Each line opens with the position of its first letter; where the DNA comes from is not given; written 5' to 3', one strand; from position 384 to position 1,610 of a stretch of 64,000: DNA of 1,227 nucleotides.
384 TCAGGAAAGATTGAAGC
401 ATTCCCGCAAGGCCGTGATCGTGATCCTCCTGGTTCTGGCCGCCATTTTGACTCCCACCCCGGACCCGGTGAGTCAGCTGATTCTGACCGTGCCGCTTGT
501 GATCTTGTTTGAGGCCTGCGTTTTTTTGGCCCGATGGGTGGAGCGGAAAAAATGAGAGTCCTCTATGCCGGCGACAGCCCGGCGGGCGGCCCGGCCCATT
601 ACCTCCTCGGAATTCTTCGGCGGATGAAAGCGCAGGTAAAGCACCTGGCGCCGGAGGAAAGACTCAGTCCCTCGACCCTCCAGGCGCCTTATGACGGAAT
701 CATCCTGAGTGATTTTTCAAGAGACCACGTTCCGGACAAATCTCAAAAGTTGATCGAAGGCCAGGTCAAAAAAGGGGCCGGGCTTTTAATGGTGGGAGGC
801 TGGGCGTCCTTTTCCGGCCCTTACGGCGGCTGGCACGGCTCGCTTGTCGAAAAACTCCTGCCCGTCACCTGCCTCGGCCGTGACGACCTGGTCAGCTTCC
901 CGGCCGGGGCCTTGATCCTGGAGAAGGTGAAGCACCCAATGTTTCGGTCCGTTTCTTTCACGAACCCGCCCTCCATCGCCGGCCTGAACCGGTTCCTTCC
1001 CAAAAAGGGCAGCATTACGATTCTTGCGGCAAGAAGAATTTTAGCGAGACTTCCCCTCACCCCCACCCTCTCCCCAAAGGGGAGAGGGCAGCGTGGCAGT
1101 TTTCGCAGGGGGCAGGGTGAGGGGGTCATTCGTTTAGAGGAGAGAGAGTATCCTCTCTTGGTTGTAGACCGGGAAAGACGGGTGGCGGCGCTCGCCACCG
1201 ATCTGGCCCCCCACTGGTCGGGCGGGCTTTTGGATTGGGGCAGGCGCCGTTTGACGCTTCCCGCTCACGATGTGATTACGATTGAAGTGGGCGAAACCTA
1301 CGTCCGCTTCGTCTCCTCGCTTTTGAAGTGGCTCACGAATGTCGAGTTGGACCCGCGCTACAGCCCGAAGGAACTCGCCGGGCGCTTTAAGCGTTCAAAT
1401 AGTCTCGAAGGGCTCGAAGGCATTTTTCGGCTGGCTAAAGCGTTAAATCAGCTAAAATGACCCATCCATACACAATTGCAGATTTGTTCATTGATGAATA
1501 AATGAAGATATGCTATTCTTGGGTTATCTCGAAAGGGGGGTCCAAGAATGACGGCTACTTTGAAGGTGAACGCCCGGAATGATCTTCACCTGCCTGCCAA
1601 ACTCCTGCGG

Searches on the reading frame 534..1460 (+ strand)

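Call 55: search_protein_families(library=pfam, proteins=[window:534-1460:+], max_evalue=0.00001)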
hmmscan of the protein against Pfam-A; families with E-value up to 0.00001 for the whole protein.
window:534-1460:+ (308 aa): 1 family
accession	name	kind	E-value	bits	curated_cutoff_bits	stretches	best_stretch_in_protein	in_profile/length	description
PF07090.17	GATase1_like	-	4.9e-18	66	27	1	63-164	90-191/247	Putative glutamine amidotransferase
